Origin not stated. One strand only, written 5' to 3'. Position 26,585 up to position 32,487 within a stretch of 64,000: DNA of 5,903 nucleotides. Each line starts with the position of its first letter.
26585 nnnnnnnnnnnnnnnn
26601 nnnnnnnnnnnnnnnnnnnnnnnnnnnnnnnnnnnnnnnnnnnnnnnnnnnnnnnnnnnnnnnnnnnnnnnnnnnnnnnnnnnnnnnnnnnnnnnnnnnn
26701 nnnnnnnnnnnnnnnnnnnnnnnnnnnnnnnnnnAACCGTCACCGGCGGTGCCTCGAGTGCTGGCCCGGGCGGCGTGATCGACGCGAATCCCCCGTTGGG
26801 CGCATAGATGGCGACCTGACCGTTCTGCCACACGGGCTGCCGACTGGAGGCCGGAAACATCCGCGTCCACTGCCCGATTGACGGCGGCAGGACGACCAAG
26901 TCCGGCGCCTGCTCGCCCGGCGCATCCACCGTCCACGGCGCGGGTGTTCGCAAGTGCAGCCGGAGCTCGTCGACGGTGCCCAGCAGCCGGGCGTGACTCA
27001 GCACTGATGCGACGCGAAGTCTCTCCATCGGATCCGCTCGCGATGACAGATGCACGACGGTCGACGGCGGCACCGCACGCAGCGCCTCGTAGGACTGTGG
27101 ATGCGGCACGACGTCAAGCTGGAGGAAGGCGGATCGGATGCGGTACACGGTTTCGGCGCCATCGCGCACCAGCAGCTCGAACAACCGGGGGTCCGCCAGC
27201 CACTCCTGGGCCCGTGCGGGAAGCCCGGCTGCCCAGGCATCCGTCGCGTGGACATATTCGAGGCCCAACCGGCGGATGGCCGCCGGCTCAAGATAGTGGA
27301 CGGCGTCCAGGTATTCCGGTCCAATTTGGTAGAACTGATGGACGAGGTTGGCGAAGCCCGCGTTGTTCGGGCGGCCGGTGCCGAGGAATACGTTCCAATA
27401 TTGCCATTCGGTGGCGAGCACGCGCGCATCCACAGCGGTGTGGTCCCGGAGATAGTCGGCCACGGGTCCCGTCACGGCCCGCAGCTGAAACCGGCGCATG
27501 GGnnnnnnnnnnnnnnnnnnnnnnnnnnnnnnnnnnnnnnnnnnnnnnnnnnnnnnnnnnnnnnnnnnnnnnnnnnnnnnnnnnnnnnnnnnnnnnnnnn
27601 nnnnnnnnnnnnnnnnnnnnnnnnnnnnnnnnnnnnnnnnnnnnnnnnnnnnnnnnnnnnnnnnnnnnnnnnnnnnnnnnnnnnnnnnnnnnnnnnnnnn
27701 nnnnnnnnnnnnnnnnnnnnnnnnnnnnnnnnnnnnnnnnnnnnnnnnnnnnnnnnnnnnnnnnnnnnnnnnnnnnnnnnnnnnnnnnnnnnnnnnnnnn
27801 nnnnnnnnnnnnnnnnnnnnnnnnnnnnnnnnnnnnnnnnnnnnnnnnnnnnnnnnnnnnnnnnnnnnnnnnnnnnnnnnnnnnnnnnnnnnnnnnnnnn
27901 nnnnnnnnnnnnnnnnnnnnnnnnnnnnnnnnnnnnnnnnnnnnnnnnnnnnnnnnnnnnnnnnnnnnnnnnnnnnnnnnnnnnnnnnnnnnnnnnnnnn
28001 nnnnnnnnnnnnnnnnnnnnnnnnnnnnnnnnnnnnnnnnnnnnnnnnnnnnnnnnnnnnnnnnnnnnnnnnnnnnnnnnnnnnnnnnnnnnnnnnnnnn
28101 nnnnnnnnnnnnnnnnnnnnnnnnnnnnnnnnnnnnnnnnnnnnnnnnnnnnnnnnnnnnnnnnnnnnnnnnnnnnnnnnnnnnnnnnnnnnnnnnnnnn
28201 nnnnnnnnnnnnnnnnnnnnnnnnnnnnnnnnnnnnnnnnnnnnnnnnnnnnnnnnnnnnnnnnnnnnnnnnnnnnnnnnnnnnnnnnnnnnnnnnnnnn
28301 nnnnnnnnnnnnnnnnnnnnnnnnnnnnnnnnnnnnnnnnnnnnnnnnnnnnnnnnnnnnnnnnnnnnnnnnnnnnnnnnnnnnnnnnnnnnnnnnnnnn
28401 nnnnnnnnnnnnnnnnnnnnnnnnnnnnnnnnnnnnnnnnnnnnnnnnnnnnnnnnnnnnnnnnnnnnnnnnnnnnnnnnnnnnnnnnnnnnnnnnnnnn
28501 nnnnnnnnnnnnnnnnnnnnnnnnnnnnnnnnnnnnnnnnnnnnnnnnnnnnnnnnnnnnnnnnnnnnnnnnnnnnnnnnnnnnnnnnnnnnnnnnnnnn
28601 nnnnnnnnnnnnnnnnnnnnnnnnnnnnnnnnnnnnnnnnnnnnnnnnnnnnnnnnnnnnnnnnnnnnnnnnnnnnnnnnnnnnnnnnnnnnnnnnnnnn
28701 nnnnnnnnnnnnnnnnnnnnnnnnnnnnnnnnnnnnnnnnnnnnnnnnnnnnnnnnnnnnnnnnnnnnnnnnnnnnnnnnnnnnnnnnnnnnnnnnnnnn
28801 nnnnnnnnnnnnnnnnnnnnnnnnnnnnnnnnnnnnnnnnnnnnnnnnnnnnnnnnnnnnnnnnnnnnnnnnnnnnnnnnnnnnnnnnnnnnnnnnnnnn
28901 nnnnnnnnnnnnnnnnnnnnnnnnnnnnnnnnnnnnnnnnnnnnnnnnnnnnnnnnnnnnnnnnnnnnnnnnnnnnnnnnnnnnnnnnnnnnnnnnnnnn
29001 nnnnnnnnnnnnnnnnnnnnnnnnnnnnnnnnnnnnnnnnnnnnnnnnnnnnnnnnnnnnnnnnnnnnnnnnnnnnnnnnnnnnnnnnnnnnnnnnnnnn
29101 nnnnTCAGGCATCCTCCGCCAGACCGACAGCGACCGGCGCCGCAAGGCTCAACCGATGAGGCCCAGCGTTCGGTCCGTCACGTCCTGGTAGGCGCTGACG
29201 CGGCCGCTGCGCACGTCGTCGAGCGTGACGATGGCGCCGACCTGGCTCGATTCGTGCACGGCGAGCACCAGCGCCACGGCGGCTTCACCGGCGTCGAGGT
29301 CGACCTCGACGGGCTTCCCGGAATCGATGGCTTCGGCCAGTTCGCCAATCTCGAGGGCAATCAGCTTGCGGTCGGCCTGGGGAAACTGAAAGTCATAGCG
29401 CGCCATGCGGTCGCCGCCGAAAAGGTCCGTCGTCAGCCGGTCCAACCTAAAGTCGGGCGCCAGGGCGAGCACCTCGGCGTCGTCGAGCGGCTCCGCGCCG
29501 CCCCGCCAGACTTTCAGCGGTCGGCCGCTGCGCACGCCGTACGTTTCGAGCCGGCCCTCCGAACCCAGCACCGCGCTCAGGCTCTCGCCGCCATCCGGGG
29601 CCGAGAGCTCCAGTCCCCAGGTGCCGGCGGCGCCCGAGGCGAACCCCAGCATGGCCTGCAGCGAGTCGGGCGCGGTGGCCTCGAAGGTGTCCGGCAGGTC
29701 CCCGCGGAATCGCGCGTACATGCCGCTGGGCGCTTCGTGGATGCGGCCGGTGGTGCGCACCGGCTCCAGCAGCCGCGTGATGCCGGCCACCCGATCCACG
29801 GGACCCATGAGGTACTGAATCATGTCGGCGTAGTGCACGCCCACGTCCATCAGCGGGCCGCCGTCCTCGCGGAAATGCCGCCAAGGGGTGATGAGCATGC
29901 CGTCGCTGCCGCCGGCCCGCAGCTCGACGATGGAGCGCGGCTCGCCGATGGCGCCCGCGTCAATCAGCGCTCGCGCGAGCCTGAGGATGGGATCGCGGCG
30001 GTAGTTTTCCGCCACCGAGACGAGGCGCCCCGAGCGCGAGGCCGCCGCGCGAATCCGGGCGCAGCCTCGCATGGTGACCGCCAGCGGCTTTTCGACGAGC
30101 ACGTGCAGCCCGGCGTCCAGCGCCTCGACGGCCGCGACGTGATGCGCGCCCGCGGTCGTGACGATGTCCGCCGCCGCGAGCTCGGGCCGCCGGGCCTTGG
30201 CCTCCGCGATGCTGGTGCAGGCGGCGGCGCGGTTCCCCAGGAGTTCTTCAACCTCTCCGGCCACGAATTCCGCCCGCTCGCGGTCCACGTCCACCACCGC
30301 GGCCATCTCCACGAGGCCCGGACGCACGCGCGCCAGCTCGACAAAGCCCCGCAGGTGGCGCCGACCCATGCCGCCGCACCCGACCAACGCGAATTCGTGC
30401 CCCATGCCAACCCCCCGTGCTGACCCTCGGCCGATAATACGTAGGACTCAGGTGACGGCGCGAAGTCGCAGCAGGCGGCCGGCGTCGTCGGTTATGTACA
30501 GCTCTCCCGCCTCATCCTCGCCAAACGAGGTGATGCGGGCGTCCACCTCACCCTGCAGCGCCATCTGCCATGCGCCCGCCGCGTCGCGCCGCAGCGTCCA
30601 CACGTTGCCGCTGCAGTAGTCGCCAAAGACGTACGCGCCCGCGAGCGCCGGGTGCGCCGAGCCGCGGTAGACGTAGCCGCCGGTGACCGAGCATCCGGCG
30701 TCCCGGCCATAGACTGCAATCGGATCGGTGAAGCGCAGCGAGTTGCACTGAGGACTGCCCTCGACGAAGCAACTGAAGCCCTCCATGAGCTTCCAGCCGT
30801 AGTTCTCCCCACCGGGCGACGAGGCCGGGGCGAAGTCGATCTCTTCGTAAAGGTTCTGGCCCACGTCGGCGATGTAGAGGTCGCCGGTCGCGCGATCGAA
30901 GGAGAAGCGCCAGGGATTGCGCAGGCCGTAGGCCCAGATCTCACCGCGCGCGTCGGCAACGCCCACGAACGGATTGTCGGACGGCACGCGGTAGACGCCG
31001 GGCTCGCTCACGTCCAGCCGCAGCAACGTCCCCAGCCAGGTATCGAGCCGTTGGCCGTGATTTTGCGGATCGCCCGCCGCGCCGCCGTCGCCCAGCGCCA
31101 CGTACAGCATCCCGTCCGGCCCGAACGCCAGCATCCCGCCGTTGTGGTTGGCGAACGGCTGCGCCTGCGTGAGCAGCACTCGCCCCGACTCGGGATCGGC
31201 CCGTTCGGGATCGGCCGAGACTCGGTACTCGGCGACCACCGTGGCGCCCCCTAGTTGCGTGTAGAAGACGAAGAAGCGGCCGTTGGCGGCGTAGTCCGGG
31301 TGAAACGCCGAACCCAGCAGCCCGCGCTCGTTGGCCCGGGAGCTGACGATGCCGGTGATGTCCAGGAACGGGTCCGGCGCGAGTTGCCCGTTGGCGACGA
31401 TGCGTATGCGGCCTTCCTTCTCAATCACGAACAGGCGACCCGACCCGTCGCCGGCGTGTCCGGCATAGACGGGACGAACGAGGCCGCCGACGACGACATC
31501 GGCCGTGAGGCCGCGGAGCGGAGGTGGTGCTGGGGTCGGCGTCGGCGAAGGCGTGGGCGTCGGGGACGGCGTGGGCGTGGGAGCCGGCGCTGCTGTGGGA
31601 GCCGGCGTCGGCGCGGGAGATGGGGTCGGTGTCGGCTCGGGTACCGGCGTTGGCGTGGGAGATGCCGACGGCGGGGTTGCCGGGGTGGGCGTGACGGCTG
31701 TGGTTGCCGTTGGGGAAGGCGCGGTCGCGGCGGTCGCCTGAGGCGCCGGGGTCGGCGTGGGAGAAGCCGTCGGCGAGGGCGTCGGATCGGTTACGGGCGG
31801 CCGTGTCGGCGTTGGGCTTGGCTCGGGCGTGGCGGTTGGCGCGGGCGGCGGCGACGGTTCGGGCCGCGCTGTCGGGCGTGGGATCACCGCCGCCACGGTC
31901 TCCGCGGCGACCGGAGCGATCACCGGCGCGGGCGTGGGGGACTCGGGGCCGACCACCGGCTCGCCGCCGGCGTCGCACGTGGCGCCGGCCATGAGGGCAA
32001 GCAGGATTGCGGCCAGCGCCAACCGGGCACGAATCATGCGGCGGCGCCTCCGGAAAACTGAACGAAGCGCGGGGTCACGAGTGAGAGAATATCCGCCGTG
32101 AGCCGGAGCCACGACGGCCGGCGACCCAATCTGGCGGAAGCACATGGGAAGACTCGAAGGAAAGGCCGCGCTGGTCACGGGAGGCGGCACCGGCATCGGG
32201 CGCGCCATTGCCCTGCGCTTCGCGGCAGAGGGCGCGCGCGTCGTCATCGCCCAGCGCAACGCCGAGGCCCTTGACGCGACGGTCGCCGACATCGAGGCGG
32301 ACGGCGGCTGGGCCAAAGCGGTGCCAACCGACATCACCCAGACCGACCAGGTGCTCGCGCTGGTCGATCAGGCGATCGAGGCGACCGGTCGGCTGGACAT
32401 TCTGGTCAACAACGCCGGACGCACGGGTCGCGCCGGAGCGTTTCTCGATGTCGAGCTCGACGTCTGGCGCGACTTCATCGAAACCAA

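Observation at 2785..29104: Nine tandem same-strand paralogs of an unrecognised ~950-aa polytopic membrane protein occupy 26.3 kb with nothing interleaved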

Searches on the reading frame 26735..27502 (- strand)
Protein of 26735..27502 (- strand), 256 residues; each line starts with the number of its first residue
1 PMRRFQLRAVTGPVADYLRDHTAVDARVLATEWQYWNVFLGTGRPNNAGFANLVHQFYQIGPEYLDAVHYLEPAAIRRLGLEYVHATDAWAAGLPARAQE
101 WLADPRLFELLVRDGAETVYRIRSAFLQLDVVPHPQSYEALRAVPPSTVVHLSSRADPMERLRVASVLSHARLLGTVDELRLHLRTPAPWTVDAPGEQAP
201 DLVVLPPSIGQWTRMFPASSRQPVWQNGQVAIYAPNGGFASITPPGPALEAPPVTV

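Call 71: predict_structure(alignment_id=A4)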
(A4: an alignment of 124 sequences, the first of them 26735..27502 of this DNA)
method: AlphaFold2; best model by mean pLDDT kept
length: 256 residues; sequences in the alignment: 124
mean_pLDDT: 90.0   pTM: 0.88
mean pLDDT of the five models: 90.0, 88.6, 86.9, 86.2, 85.3
residues with pLDDT >= 90: 171; 70-90: 62; 50-70: 16; < 50: 7
segments of 3 or more residues with pLDDT < 50: 1-5
pLDDT, mean of each block of 10 residues (from residue 1): 58 94 96 89 90 88 97 97 97 98 99 97 98 97 97 94 96 92 87 90 85 77 92 89 75 54
secondary structure, 60 per line:
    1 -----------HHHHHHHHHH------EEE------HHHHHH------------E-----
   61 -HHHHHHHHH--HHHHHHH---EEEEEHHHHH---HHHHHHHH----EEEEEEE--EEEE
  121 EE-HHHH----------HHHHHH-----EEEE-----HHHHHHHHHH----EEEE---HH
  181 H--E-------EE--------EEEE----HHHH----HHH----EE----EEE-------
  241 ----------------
elements in order: H12-21 E28-30 H37-42 H62-70 H73-79 E83-87 H88-92 H96-103 E108-114 E117-122 H124-127 H138-143 E149-152 H158-167 E172-175 E202-205 H210-213 E231-233

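Call 73: fold_search(model_id=the predicted structure, library=pdb)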
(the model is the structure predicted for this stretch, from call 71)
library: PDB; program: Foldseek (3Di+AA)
matches with E <= 10: 535; with E <= 0.001: 0
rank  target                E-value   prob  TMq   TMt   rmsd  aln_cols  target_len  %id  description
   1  7zlh_A                9.9e-03  0.99  0.31  0.14   5.4       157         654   16  Cryo-EM structure of C-mannosyltransferase CeDPY19, in apo state, bound to CMT2-Fab and anti-Fab nanobody (released 2023-01-11)
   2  7zli_A                3.4e-02  0.96  0.27  0.12   8.2       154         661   14  Cryo-EM structure of C-mannosyltransferase CeDPY19, in complex with Dol25-P-Man and bound to CMT2-Fab and anti-Fab nan (released 2023-01-11)
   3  9n9j_I                4.1e-02  0.96  0.28  0.11   6.7       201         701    9  Structure of a GRP94 folding intermediate engaged with a CCDC134- and FKBP11-bound secretory translocon (released 2025-11-19)
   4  2zwv                  4.9e-02  0.28  0.24  0.18  13.4       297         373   13  Crystal structure of Thermus thermophilus 16S rRNA methyltransferase RsmC (TTHA0533) (released 2009-12-22)
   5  3vu0_C                6.7e-02  0.91  0.29  0.45   6.1       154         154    9  Crystal structure of the C-terminal globular domain of oligosaccharyltransferase (AfAglB-S2, AF_0040, O30195_ARCFU) fr (released 2013-01-23)
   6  1fp2                  8.6e-02  0.15  0.14  0.11  14.3       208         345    9  CRYSTAL STRUCTURE ANALYSIS OF ISOFLAVONE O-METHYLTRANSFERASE (released 2001-03-07)
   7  8b6l_I                1.0e-01  0.91  0.29  0.12   6.8       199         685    8  Subtomogram average of the human Sec61-TRAP-OSTA-translocon (released 2022-12-07)
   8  7rc6_A                1.1e-01  0.13  0.15  0.12  13.5       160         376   17  Aeronamide N-methyltransferase, AerE, bound to modified peptide substrate, AerA-DL,34 (released 2022-03-30)
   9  8pn9_A                1.2e-01  0.87  0.29  0.12   6.0       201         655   11  Structure of human oligosaccharyltransferase OST-A complex bound to NGI-1 (released 2024-05-08)
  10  6s7t_A                1.2e-01  0.85  0.31  0.13   7.1       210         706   11  Cryo-EM structure of human oligosaccharyltransferase complex OST-B (released 2019-12-18)
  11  6s7o_A                1.5e-01  0.54  0.20  0.09   5.9        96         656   17  Cryo-EM structure of human oligosaccharyltransferase complex OST-A (released 2019-12-18)
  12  3a25                  1.6e-01  0.11  0.15  0.15  13.7       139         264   14  Crystal structure of P. horikoshii TYW2 in complex with AdoMet (released 2009-09-15)
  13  4dcm                  2.2e-01  0.15  0.26  0.20  11.8       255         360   10  Crystal Structure of methyltransferase RlmG modifying G1835 of 23S rRNA in Escherichia coli (released 2012-08-01)
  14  3vgp                  3.3e-01  0.33  0.24  0.35   7.3       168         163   12  Crystal structure of the C-terminal globular domain of oligosaccharyltransferase (AF_0329) from Archaeoglobus fulgidus (released 2012-07-04)
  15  6cig                  3.3e-01  0.08  0.15  0.11  13.5       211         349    9  CRYSTAL STRUCTURE ANALYSIS OF SELENOMETHIONINE SUBSTITUTED ISOFLAVONE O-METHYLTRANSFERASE (released 2018-03-07)
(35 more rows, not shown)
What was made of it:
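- The alpha/beta domain modelled alone (pLDDT 90, call 71) has GT-C outer domains among its best hits: DPY19 E 0.0099, several OST/STT3 chains, the AglB C-terminal domain 3vu0_C with TMt 0.45, and ArnT (call 73). Hits of the soluble domain are all above E 0.001 (call 73). The best matches of the isolated alpha/beta domain are DPY19, STT3 chains and AglB C-terminal globular domains (call 73).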

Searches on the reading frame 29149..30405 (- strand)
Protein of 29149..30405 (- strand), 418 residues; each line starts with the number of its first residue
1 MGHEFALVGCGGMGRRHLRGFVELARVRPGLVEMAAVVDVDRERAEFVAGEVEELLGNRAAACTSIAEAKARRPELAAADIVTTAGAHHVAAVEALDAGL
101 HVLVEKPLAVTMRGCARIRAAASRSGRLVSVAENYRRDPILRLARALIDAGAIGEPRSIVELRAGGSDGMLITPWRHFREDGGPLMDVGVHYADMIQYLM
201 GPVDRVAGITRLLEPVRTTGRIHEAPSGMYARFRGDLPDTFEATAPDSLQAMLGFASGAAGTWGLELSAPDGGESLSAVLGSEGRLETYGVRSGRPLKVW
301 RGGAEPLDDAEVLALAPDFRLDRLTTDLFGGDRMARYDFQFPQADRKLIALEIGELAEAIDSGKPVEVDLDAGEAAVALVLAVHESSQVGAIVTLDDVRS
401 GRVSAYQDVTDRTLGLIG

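Call 19: search_protein_families(library=pfam, proteins=[window:29149-30405:-], max_evalue=0.001)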
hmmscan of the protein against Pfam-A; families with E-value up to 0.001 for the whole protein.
window:29149-30405:- (418 aa): 3 families
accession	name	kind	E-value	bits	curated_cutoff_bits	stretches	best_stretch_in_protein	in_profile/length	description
PF01408.29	GFO_IDH_MocA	-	1.5e-17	64.8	24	1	5-132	3-119/120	Oxidoreductase family, NAD-binding Rossmann fold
PF22725.1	GFO_IDH_MocA_C3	-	6.5e-17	62.1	27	1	142-287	2-124/124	GFO/IDH/MocA C-terminal domain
PF02894.22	GFO_IDH_MocA_C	-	4.3e-11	43.4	22.9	1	145-395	1-218/218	Oxidoreductase family, C-terminal alpha/beta domain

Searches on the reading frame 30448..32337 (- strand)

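Call 19: search_protein_families(library=pfam, proteins=[window:30448-32337:-], max_evalue=0.001)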
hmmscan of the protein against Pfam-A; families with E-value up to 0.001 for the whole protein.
window:30448-32337:- (629 aa): 1 family
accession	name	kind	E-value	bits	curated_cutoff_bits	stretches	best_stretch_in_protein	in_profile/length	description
PF07995.17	GSDH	-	2.6e-42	145.7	25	1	300-624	13-332/332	Glucose / Sorbosone dehydrogenase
